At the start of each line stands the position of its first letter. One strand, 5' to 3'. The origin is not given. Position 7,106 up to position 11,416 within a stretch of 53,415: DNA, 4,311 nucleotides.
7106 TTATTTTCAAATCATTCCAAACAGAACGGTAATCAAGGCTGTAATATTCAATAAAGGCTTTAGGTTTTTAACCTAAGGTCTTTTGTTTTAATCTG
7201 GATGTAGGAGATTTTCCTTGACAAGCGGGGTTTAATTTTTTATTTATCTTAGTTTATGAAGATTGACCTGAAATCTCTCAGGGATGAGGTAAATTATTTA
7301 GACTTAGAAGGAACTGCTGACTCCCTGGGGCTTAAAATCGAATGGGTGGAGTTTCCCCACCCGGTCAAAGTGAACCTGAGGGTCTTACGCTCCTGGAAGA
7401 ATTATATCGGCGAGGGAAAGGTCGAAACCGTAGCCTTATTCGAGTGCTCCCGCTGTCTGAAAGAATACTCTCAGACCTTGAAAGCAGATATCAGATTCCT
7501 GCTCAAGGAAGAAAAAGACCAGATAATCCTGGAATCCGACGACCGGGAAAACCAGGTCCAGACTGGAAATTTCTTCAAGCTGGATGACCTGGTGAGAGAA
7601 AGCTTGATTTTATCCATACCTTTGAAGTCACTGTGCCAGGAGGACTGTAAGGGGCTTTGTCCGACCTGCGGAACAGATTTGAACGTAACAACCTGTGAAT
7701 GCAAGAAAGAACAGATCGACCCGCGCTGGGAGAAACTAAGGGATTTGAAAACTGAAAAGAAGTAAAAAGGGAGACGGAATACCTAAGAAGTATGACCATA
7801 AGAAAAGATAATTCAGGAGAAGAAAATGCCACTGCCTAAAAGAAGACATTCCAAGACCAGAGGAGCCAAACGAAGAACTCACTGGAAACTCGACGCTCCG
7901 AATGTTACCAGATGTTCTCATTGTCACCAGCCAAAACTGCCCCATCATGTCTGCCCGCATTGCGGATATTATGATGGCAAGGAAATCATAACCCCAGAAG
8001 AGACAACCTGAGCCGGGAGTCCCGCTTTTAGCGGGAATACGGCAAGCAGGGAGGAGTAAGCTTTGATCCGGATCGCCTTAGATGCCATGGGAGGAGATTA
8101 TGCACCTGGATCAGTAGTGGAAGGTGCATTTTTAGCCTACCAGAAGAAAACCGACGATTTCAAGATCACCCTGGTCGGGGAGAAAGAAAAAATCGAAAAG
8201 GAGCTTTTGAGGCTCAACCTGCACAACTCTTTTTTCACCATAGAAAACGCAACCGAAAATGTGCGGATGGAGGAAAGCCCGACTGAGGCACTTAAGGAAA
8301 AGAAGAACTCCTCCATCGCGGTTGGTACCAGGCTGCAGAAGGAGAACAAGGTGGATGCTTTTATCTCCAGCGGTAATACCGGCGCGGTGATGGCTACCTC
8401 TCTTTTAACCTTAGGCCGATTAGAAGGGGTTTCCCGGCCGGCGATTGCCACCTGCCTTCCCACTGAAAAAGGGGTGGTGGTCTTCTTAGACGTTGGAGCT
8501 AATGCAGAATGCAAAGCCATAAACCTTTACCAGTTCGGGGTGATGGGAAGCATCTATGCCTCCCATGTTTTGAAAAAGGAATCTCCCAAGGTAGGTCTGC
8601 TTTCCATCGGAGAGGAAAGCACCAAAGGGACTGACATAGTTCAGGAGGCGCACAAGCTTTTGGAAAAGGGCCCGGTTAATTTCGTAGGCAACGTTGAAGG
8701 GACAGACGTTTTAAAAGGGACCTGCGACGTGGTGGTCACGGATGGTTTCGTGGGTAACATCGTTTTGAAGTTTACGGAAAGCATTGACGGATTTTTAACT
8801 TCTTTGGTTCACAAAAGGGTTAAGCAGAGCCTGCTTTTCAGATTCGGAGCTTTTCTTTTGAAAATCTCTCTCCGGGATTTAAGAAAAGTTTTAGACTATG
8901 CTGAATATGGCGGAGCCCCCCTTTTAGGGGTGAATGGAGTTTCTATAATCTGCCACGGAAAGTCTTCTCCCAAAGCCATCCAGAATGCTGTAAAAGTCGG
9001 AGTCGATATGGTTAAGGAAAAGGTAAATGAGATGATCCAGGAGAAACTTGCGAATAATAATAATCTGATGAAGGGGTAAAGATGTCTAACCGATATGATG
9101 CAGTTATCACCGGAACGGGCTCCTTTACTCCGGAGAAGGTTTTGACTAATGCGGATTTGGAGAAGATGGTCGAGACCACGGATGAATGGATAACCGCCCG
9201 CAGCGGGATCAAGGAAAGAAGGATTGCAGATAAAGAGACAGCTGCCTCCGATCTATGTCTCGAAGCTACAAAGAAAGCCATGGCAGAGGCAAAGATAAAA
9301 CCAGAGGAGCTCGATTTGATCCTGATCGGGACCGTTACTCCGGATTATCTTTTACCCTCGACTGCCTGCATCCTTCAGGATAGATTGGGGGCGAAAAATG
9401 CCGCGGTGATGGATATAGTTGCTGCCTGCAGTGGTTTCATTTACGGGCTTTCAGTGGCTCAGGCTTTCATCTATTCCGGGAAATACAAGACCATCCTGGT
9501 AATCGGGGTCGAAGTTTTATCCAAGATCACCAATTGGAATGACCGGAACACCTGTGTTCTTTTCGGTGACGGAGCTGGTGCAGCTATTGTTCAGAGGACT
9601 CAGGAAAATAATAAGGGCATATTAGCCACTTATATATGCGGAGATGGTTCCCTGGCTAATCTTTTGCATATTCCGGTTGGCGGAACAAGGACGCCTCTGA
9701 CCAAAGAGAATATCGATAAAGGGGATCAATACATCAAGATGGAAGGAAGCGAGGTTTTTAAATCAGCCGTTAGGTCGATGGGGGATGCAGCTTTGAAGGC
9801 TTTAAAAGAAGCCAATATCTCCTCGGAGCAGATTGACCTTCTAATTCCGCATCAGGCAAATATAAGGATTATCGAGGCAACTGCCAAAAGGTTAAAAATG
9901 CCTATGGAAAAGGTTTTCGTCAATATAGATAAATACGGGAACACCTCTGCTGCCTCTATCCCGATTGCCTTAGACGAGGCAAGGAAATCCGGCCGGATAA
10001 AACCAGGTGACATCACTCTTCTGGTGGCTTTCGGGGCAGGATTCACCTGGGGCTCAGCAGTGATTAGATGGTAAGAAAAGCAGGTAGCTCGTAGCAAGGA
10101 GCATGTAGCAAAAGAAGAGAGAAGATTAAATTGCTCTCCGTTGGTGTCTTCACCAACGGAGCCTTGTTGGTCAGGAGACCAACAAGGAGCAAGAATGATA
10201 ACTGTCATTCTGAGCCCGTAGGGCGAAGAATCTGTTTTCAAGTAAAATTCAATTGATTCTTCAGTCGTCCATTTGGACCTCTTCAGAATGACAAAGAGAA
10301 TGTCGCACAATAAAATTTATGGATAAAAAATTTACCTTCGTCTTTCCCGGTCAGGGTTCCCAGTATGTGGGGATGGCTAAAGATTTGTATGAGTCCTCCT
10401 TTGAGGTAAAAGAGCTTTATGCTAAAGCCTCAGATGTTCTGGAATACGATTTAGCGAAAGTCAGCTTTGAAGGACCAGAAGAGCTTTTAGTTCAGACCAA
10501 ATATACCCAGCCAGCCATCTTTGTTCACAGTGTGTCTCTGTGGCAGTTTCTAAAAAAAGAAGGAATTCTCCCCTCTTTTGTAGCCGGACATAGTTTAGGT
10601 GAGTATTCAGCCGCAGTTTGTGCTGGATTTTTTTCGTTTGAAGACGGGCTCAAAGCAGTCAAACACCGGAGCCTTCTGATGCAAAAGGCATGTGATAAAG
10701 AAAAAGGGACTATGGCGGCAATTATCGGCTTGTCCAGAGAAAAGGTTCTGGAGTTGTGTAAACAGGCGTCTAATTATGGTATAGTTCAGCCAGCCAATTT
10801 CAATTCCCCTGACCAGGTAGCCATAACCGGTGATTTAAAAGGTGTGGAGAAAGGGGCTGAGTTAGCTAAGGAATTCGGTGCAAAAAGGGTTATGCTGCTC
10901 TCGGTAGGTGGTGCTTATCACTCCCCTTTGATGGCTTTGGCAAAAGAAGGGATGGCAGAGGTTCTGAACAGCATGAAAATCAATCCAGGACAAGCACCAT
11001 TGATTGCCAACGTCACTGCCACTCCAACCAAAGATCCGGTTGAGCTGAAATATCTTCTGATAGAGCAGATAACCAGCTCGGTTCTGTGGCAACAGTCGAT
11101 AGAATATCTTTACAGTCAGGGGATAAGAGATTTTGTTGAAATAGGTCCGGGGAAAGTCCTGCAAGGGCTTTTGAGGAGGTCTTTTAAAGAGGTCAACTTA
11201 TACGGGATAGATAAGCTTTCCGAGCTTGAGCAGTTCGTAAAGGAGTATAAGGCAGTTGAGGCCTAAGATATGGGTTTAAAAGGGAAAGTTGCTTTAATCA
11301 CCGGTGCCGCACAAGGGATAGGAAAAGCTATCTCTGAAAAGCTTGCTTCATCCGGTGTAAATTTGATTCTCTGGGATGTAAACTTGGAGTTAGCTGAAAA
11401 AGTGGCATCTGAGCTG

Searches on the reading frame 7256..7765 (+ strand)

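Call 9: search_protein_families(library=pfam, proteins=[window:7256-7765:+])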
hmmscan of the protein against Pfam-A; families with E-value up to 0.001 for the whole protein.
window:7256-7765:+ (169 aa): 1 family
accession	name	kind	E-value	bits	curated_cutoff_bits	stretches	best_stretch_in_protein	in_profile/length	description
PF02620.22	YceD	-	1.1e-29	103.4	33.2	1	53-165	2-119/119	Large ribosomal RNA subunit accumulation protein YceD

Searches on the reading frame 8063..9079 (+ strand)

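Call 9: search_protein_families(library=pfam, proteins=[window:8063-9079:+])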
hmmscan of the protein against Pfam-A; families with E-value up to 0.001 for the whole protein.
window:8063-9079:+ (338 aa): 2 families
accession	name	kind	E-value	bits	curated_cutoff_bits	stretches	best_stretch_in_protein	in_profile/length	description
PF02504.20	FA_synthesis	-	1.3e-106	356.8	29.1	1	2-324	1-324/324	Fatty acid synthesis protein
PF01515.24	PTA_PTB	-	8.3e-05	22.5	24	1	34-207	41-231/319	Phosphate acetyl/butaryl transferase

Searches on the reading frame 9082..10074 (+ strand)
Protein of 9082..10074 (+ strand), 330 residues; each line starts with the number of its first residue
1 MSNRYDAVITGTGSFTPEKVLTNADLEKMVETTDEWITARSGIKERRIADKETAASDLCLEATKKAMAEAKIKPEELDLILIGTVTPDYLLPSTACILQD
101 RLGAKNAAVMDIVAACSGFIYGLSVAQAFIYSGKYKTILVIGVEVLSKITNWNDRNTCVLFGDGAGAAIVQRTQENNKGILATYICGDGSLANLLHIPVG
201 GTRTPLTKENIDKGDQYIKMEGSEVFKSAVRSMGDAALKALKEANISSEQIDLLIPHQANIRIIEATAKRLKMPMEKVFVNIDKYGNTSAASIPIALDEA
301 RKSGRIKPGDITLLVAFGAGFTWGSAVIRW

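Call 9: search_protein_families(library=pfam, proteins=[window:9082-10074:+])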
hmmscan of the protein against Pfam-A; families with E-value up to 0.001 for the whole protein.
window:9082-10074:+ (330 aa): 4 families
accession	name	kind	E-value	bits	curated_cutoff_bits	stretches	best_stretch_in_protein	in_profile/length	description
PF08541.16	ACP_syn_III_C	-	9.2e-41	138.4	26.6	1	241-330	1-90/90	3-Oxoacyl-[acyl-carrier-protein (ACP)] synthase III C terminal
PF08545.16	ACP_syn_III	-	9.4e-32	109.2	24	1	110-189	1-80/80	3-Oxoacyl-[acyl-carrier-protein (ACP)] synthase III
PF00108.29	Thiolase_N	-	2.9e-09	37.1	26.4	1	39-155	7-124/260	Thiolase, N-terminal domain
PF07451.17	SpoVAD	-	0.00014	21.2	22.1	0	52-140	48-130/329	Stage V sporulation protein AD (SpoVAD)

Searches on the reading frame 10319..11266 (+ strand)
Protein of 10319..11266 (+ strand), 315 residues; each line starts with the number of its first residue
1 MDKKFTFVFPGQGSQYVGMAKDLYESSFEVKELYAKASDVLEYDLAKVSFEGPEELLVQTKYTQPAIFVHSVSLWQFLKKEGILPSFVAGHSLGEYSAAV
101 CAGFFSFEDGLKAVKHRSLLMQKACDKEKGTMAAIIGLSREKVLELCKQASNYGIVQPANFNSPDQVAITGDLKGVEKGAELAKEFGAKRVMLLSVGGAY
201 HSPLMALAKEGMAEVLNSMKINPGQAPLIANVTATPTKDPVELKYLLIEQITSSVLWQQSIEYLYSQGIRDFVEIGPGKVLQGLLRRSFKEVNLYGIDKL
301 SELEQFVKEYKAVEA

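Call 9: search_protein_families(library=pfam, proteins=[window:10319-11266:+])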
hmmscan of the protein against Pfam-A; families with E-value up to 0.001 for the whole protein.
window:10319-11266:+ (315 aa): 1 family
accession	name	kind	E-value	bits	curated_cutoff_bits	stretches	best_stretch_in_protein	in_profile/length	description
PF00698.26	Acyl_transf_1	-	2.4e-38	132.9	32.7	1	6-292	1-282/319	Acyl transferase domain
